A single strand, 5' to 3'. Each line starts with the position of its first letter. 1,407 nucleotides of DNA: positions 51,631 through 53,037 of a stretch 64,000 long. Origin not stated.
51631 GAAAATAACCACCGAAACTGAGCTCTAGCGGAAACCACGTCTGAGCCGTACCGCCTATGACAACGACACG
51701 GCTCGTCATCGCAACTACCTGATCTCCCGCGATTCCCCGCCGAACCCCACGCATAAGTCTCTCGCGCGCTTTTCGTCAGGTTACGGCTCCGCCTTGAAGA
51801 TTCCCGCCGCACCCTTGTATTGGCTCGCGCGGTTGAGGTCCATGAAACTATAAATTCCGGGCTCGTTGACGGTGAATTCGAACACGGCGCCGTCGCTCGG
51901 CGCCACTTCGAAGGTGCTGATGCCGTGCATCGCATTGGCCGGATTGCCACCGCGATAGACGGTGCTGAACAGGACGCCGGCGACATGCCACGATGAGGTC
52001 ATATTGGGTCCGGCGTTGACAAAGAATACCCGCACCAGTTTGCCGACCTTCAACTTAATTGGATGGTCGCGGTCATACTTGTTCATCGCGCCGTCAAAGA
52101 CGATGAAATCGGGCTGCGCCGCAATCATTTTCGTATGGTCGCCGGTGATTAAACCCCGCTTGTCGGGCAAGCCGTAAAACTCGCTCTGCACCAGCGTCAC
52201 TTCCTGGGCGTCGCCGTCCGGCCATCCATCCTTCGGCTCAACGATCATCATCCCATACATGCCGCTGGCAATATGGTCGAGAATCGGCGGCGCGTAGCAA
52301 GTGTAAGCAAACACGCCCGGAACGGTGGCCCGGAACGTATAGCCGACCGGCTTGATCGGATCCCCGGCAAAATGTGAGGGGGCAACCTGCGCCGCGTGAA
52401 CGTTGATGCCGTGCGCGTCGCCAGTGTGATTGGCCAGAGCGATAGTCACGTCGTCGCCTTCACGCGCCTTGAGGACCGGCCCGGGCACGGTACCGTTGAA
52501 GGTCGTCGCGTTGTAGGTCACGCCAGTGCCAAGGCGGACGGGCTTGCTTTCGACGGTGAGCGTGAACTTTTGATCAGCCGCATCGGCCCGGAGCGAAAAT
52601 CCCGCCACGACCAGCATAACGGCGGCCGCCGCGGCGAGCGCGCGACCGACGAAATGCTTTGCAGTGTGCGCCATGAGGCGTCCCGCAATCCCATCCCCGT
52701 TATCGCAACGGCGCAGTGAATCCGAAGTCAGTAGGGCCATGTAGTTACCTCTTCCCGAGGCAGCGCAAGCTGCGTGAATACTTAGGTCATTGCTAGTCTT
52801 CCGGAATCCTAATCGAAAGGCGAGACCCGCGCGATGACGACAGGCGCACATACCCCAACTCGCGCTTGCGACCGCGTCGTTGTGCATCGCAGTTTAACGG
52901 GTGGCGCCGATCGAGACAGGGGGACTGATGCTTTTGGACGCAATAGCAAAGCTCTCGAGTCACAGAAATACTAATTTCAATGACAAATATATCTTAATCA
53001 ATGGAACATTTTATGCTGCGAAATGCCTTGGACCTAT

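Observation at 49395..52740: Porin-cytochrome-cytochrome operon convergent with a NirK-like cupredoxin lacking key type-2 Cu residues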

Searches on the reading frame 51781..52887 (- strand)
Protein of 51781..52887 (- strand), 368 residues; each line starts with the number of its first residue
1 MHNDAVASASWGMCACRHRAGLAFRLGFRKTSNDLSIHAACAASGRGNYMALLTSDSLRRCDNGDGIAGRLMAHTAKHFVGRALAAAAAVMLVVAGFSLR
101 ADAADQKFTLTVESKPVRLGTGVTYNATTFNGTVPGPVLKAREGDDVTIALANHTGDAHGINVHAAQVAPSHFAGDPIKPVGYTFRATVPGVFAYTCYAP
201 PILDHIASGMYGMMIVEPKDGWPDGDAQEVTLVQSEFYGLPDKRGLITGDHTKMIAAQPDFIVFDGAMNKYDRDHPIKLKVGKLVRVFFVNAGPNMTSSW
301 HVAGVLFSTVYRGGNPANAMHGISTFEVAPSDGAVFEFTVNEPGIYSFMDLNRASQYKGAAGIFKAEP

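Call 3: search_protein_families(library=pfam, proteins=[window:51781-52887:-], max_evalue=0.01)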
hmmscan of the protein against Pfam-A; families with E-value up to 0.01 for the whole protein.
window:51781-52887:- (368 aa): 2 families
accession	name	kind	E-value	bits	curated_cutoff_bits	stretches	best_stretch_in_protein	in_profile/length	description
PF07732.21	Cu-oxidase_3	-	4e-14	53.1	21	1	112-220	2-118/119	Multicopper oxidase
PF07731.20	Cu-oxidase_2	-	1.8e-08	34.7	20.4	1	269-348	26-115/137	Multicopper oxidase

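Call 4: search_protein_families(library=ncbifam, proteins=[window:51781-52887:-], max_evalue=0.01)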
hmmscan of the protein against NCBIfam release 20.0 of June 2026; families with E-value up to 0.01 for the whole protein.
window:51781-52887:- (368 aa): 9 families
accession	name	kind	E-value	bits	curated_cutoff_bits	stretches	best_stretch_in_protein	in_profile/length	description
TIGR02376.1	Cu_nitrite_red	equivalog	4.5e-47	161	296.3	1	103-367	25-311/326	copper-containing nitrite reductase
TIGR01480.1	copper_res_A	subfamily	3.2e-14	52.3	478.95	2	104-236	44-180/593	copper resistance system multicopper oxidase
TIGR03389.1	laccase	equivalog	5.4e-07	28.8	558.9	1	106-239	4-146/539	laccase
NF008205.1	PRK10965.1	equivalog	1.3e-06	27.5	525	1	73-181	15-120/529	multicopper oxidase CueO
TIGR03388.1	ascorbase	equivalog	2.8e-06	26.3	614.8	1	127-223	22-126/542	L-ascorbate oxidase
TIGR04244.1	nitrous_NosZ_RR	equivalog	0.00068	18.3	625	1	101-216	513-626/627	TAT-dependent nitrous-oxide reductase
TIGR03102.1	halo_cynanin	subfamily_domain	0.00088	19.3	93.8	0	108-217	15-115/115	halocyanin domain-containing protein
TIGR04246.1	nitrous_NosZ_Gp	equivalog_domain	0.0023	16.3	625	1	100-217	462-577/578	Sec-dependent nitrous-oxide reductase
NF045554.1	AmiPhnlOxPhsA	equivalog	0.0084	14.7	950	0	117-198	34-114/581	O-aminophenol oxidase PhsA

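Call 5: search_solved_structures(query=window:51781-52887:-, show_alignments=3, max_evalue=0.001)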
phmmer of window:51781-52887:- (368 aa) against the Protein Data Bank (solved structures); distinct sequences matched with E-value up to 0.001: 121 (the best 60 are shown).
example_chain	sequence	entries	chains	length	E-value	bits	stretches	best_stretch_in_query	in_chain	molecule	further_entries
6the_A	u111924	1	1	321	1.2e-48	169.4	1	110-365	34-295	Copper-containing nitrite reductase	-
2dv6_A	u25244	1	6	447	2.8e-46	161.6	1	111-359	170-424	Nitrite reductase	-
9kwt_A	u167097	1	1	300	1.1e-45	159.7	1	105-365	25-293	Copper-containing nitrite reductase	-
3x1f_A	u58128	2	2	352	1.2e-45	159.6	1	102-365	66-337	Nitrite reductase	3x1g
6tfd_A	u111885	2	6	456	2.3e-45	158.6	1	111-354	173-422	Copper-containing nitrite reductase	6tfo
9kws_A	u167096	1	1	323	2.4e-45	158.6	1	104-365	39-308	Copper-containing nitrite reductase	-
3x1e_A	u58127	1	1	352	5.3e-45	157.4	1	102-365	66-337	Nitrite reductase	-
3wi9_A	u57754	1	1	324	6.4e-45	157.1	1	100-365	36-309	Nitrite reductase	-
1kbv_A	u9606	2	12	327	1.2e-44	156.3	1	112-367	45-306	Major outer membrane protein PAN 1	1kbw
3wkq_A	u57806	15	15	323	1.2e-44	156.2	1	104-365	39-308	Nitrite reductase | Copper-containing nitrite reductase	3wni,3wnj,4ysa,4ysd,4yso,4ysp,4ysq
3wia_A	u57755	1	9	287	1.8e-44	155.7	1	108-365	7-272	Nitrite reductase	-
5tb7_A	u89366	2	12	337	1.9e-44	155.6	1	112-367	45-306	Nitrite reductase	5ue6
9kwv_A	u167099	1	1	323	4e-44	154.5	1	104-365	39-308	Copper-containing nitrite reductase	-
9kwu_A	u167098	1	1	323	6.2e-44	153.9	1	104-365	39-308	Copper-containing nitrite reductase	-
3x1n_A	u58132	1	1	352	1.2e-43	152.9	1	102-365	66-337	Nitrite reductase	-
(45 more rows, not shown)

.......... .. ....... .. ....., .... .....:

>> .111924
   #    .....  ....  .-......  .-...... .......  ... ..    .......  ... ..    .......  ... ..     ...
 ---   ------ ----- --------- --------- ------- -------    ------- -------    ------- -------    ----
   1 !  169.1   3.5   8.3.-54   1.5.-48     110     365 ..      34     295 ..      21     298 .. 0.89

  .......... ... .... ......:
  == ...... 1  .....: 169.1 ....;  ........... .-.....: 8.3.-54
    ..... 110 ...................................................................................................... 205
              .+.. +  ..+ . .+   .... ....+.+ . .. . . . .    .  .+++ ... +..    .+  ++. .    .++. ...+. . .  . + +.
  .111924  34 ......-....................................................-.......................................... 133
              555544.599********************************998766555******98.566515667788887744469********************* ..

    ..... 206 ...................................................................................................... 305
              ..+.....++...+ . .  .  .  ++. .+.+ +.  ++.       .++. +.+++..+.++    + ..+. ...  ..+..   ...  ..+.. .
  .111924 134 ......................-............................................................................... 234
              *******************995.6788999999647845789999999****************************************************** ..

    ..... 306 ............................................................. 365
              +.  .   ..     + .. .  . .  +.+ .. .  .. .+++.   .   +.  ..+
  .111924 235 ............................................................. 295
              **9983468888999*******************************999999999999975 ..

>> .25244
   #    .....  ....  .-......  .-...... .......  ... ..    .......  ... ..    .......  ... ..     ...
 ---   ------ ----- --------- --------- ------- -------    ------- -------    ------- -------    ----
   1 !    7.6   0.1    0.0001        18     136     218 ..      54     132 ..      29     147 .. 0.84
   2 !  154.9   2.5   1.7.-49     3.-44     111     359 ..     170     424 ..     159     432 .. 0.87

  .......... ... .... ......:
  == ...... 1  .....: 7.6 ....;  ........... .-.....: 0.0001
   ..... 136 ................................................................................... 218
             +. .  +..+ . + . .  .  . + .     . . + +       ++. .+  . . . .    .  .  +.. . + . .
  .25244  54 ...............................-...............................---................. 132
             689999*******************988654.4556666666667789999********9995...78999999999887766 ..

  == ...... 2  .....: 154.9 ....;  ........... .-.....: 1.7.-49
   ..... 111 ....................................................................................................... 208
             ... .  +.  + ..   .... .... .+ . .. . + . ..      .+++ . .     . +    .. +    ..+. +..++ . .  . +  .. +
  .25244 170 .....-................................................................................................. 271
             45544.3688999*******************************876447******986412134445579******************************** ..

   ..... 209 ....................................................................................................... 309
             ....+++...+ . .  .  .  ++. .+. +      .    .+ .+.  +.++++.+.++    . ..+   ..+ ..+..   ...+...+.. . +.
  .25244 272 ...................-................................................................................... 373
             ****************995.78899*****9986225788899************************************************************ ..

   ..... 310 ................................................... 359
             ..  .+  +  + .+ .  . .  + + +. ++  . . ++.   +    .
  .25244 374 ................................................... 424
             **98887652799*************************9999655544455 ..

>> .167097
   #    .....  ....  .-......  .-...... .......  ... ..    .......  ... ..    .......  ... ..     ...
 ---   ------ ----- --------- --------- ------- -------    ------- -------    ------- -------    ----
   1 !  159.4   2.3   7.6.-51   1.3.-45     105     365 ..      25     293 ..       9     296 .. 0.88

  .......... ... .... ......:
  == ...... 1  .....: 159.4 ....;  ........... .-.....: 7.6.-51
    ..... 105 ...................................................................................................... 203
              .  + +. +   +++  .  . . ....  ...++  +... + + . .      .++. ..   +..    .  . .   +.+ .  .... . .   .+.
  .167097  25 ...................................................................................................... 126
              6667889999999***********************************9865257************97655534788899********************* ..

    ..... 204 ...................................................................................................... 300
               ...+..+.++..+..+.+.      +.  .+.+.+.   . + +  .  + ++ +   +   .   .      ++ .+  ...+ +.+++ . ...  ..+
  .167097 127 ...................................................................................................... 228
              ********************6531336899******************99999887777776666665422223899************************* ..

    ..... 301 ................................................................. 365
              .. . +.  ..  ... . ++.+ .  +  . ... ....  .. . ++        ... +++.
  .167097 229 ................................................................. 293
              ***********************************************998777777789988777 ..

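Call 6: find_homologous_proteins(query=window:51781-52674:-, max_evalue=0.00001)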
Query window:51781-52674:- (297 aa): 474 proteins with E <= 0.00001 among 4956 candidates; the best 120 are listed.
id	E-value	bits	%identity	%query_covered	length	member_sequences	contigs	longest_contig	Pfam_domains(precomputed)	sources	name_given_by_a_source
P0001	1.5e-197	673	100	100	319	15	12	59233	PF07731.21,PF07732.22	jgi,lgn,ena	-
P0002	1.2e-181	621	92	100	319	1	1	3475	PF07731.21,PF07732.22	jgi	jgi:nitrite reductase (NO-forming)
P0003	5.8e-178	609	91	100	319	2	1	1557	PF07731.21,PF07732.22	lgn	-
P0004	6.8e-175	599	89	100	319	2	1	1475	PF07731.21,PF07732.22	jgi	-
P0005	2.9e-169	580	86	99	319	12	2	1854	PF07731.21,PF07732.22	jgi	jgi:nitrite reductase (NO-forming)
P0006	3.0e-169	580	86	100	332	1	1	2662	PF07731.21,PF07732.22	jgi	jgi:nitrite reductase (NO-forming)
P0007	6.8e-169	579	87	100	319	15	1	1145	PF07731.21,PF07732.22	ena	-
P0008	7.9e-165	566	83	99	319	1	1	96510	PF07731.21,PF07732.22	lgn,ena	-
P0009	3.3e-162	557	84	96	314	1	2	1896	PF07731.21,PF07732.22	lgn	-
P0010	4.5e-146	504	78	95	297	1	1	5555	PF07731.21,PF07732.22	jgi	-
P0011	4.3e-144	497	74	96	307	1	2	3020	PF07731.21,PF07732.22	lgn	-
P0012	3.2e-141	488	73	99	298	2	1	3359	PF07731.21,PF07732.22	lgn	-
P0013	1.1e-140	486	73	96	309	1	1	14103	PF07731.21,PF07732.22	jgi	jgi:nitrite reductase (NO-forming)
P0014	4.3e-136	471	73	93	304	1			PF07731.21,PF07732.22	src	-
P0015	8.7e-131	454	70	96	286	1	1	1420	PF07731.21,PF07732.22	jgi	jgi:nitrite reductase (NO-forming)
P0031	8.4e-126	437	66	97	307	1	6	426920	PF07731.21,PF07732.22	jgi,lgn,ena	-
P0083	1.1e-109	384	61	96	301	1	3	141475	PF07731.21,PF07732.22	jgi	jgi:nitrite reductase (NO-forming)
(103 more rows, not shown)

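Call 10: find_encoding_contigs(protein=P0001, flank=8000, max_places=4)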
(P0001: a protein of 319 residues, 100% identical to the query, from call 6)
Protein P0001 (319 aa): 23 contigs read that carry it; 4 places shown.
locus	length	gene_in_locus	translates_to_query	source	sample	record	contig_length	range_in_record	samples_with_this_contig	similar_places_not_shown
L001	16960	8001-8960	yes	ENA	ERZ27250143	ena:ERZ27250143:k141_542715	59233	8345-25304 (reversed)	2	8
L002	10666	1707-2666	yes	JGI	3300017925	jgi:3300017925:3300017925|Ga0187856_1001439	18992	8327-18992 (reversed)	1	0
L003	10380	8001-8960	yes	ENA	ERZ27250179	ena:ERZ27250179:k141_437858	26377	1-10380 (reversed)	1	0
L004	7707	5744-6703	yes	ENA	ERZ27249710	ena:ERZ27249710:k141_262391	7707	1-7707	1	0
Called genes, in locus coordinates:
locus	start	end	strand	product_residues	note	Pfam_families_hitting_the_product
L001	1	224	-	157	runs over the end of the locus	PF04892:VanZ-LLP1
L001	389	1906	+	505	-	PF00479:G6PD_N, PF02781:G6PD_C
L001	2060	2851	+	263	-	PF00005:ABC_tran, PF12399:BCA_ABC_TP_C (weak)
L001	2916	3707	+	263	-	PF00106:adh_short, PF08659:KR, PF13561:adh_short_C2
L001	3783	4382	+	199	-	PF00574:CLP_protease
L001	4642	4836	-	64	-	-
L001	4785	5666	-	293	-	PF00296:Bac_luciferase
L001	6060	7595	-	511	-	PF01436:NHL (faint), PF21959:DUF6923 (faint), PF24684:Vgb_lyase, PF21783:YNCE (faint), PF24684:Vgb_lyase, PF16819:DUF5074 (faint)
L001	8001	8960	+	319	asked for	PF07731:Cu-oxidase_2 (faint), PF07732:Cu-oxidase_3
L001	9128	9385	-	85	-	PF00034:Cytochrom_C (weak), PF13442:Cytochrome_CBB3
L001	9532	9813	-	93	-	-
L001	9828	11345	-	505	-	-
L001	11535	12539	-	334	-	PF00296:Bac_luciferase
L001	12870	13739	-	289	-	-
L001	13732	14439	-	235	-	PF04612:T2SSM (weak)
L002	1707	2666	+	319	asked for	PF07731:Cu-oxidase_2 (faint), PF07732:Cu-oxidase_3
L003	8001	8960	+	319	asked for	PF07731:Cu-oxidase_2 (faint), PF07732:Cu-oxidase_3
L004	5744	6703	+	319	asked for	PF07731:Cu-oxidase_2 (faint), PF07732:Cu-oxidase_3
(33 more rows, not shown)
